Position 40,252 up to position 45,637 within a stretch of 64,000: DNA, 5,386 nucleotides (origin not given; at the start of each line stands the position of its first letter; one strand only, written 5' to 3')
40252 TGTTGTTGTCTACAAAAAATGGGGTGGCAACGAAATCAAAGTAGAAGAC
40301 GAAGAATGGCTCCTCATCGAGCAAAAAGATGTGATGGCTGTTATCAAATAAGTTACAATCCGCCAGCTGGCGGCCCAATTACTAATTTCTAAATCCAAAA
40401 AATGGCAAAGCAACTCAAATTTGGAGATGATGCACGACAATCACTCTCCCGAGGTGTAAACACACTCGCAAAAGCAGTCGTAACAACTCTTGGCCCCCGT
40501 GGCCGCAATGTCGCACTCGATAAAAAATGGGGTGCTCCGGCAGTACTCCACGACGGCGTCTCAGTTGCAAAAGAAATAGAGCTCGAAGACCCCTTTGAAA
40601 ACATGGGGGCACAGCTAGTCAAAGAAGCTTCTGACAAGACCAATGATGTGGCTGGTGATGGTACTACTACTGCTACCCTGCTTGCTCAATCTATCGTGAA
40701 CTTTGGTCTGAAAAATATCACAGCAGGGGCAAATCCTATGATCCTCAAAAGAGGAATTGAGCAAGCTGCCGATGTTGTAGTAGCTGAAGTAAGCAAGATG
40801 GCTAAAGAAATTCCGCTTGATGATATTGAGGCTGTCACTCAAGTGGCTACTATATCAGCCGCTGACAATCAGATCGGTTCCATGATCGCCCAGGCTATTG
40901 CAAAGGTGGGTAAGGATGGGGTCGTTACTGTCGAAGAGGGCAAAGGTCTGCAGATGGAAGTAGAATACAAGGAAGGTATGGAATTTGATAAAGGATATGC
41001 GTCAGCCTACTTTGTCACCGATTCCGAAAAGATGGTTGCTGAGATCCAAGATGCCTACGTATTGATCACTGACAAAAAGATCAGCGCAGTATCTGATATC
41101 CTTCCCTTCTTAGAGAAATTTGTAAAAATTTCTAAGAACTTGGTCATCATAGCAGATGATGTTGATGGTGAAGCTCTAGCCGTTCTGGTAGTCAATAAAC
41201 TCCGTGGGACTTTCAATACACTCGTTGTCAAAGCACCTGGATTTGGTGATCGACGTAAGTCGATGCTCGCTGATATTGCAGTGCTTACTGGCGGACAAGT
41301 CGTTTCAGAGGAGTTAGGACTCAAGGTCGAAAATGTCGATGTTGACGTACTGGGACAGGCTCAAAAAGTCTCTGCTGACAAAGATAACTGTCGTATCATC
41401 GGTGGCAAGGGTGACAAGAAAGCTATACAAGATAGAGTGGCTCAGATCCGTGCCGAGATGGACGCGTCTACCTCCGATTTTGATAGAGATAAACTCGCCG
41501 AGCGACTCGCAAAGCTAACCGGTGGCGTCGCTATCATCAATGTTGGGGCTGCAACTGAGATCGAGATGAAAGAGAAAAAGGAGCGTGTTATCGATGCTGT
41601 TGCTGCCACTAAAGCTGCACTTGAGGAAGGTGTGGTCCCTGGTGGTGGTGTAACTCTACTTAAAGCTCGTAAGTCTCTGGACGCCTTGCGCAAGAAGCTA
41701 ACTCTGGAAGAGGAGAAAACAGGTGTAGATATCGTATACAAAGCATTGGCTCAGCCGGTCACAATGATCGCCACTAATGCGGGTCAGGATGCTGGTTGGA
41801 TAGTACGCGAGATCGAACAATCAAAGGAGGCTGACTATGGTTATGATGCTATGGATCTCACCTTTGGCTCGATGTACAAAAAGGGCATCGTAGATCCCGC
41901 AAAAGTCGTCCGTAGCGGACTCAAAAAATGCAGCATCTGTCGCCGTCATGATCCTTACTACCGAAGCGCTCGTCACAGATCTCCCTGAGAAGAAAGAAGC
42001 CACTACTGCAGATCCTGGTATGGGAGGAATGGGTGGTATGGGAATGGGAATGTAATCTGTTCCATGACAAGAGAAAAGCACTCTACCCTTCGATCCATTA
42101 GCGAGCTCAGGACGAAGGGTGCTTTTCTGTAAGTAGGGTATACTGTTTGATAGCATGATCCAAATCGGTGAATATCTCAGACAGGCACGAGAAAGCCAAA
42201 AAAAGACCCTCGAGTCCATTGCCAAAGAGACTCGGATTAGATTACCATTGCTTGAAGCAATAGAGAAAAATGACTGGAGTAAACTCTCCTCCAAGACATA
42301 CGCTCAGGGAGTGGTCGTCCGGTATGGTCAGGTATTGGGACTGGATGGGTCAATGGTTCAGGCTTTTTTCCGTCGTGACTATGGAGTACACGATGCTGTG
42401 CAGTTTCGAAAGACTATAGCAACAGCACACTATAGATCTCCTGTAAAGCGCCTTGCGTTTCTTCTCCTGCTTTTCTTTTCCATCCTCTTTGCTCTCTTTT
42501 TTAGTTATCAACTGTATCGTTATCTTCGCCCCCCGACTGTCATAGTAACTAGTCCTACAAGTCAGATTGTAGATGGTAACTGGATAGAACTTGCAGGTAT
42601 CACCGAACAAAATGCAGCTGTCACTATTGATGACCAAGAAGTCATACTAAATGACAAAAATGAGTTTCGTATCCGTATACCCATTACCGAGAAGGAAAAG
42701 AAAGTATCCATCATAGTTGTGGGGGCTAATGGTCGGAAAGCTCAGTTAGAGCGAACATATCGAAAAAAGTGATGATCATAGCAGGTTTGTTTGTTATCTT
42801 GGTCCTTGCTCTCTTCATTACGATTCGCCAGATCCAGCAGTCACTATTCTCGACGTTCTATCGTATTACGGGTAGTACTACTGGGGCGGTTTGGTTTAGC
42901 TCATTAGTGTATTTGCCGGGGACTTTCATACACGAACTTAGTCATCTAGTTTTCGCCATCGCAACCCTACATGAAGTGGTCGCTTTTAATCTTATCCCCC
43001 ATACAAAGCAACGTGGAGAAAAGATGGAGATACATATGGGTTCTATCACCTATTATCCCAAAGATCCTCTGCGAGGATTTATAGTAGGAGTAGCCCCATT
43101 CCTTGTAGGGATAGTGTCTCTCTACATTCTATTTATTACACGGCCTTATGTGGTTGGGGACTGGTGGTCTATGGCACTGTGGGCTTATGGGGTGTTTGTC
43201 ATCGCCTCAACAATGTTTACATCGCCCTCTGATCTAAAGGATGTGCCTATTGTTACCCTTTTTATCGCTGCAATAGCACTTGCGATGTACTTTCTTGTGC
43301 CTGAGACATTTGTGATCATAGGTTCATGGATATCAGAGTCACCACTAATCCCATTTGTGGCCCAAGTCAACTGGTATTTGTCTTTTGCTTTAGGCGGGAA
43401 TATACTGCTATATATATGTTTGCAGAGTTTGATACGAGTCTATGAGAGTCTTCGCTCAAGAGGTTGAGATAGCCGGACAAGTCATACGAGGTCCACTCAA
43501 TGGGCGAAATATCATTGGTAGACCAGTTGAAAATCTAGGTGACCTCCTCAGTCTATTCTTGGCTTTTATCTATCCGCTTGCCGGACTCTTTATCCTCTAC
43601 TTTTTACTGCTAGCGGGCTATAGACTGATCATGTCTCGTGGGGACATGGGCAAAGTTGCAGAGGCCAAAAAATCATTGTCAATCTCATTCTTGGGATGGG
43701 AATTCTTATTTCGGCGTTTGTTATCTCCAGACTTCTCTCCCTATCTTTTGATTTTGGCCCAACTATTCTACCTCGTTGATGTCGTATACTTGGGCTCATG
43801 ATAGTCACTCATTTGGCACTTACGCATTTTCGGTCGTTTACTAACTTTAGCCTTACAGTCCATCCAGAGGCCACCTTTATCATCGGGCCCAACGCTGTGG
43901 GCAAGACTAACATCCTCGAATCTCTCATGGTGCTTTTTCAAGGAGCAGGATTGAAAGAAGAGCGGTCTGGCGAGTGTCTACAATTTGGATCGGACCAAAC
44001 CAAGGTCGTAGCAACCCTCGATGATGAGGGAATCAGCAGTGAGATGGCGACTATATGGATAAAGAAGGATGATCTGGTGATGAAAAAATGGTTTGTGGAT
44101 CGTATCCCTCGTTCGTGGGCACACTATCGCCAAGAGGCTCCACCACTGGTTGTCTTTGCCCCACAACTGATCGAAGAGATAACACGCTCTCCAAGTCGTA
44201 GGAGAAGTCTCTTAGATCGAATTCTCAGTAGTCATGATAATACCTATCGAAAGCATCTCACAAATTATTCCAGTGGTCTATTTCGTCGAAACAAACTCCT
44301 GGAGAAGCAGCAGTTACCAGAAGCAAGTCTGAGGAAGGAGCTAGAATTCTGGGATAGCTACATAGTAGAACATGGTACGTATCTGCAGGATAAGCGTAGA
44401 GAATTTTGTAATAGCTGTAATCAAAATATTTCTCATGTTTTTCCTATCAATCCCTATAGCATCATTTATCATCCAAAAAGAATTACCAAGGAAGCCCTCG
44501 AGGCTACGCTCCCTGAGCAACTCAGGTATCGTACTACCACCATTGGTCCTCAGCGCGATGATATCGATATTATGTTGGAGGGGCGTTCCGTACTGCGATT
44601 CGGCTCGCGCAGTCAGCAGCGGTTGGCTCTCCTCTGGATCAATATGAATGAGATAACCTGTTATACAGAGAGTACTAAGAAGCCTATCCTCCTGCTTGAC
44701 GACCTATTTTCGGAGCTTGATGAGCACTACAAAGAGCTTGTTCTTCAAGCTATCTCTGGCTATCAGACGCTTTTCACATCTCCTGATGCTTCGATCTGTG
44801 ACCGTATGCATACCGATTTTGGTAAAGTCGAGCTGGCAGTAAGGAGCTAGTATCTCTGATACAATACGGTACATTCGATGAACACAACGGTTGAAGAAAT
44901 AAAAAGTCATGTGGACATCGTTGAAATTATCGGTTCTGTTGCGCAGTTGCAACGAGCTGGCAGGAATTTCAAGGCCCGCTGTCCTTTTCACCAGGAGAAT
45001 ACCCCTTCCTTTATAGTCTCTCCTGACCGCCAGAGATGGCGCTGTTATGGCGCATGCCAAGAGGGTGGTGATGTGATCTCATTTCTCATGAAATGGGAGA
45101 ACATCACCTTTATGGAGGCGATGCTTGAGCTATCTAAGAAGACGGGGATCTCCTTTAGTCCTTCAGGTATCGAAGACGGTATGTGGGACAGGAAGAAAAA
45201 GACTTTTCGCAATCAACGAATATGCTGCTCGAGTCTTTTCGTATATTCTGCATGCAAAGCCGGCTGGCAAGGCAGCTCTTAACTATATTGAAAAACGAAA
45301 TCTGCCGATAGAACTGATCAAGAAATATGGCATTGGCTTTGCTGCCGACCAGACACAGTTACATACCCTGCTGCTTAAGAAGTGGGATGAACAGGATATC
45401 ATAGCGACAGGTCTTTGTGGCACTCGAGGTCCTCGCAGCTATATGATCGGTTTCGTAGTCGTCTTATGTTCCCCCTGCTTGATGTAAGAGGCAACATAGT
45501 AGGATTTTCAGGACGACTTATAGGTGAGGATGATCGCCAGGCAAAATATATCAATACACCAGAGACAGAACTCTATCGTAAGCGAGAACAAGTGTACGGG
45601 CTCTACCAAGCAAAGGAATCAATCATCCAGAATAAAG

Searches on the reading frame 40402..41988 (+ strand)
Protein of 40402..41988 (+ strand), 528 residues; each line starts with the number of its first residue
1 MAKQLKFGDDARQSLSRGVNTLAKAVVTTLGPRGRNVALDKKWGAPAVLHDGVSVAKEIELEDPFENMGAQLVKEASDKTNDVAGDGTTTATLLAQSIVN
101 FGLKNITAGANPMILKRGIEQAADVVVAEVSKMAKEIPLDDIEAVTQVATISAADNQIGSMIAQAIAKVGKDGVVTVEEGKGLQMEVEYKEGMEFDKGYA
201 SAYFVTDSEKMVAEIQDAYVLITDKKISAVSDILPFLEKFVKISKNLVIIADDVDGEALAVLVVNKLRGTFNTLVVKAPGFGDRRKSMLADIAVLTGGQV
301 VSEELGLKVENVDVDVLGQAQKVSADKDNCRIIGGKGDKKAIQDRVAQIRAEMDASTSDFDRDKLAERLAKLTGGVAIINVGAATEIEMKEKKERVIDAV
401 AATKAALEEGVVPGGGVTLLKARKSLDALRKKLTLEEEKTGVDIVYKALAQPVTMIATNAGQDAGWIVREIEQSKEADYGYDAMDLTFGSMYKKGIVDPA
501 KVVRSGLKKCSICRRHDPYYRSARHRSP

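Call 44: search_protein_families(library=pfam, proteins=[window:40402-41988:+], max_evalue=0.001)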
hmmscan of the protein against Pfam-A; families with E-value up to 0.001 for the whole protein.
window:40402-41988:+ (528 aa): 1 family
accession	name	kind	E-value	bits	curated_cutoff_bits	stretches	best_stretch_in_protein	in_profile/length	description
PF00118.29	Cpn60_TCP1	-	6.5e-62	210.2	34.3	1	22-510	1-472/490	TCP-1/cpn60 chaperonin family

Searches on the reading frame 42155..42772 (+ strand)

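Call 62: search_protein_families(library=pfam, proteins=[window:42155-42772:+], max_evalue=0.001)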
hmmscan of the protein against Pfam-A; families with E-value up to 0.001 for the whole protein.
window:42155-42772:+ (205 aa): 2 families
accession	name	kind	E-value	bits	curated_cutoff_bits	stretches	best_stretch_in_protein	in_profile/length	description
PF13413.12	HTH_25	-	1.3e-19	70.1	24.6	1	7-66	1-60/62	Helix-turn-helix domain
PF12844.13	HTH_19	-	5.7e-05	23.4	30.2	1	5-40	1-36/64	Helix-turn-helix domain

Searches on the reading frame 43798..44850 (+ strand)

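Call 44: search_protein_families(library=pfam, proteins=[window:43798-44850:+], max_evalue=0.001)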
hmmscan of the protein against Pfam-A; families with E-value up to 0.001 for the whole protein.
window:43798-44850:+ (350 aa): 6 families
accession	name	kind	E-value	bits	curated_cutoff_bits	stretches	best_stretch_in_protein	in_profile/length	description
PF02463.25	SMC_N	-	1.5e-11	44.6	40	1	3-321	2-185/220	RecF/RecN/SMC N terminal domain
PF13175.12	AAA_15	-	8.6e-10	39.2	32.1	1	1-119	1-92/374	AAA ATPase domain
PF13476.12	AAA_23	-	1.3e-06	29.6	27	1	6-57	2-55/201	AAA domain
PF13304.12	AAA_21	-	1.2e-05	26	27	1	26-52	2-26/304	AAA domain, putative AbiEii toxin, Type IV TA system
PF13514.12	AAA_27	-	8.8e-05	22.6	22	1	1-77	1-78/206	AAA domain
PF13555.12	AAA_29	-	0.0008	19.6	27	0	4-50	2-49/61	P-loop containing region of AAA domain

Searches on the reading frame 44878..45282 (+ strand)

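Call 20: search_protein_families(library=pfam, proteins=[window:44878-45282:+], max_evalue=0.001)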
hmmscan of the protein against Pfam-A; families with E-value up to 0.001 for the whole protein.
window:44878-45282:+ (134 aa): 1 family
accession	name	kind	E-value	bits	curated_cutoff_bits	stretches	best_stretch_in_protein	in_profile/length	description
PF01807.25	Zn_ribbon_DnaG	-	7.6e-32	109.5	24.9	1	3-93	4-93/98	CHC2 zinc finger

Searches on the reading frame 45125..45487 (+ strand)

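Call 20: search_protein_families(library=pfam, proteins=[window:45125-45487:+], max_evalue=0.001)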
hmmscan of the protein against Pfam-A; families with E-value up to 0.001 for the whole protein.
window:45125-45487:+ (120 aa): 1 family
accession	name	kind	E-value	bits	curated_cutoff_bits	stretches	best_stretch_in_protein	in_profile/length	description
PF08275.17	DNAG_N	-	4.7e-07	30.4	26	1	45-103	8-68/128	DNA primase catalytic core, N-terminal domain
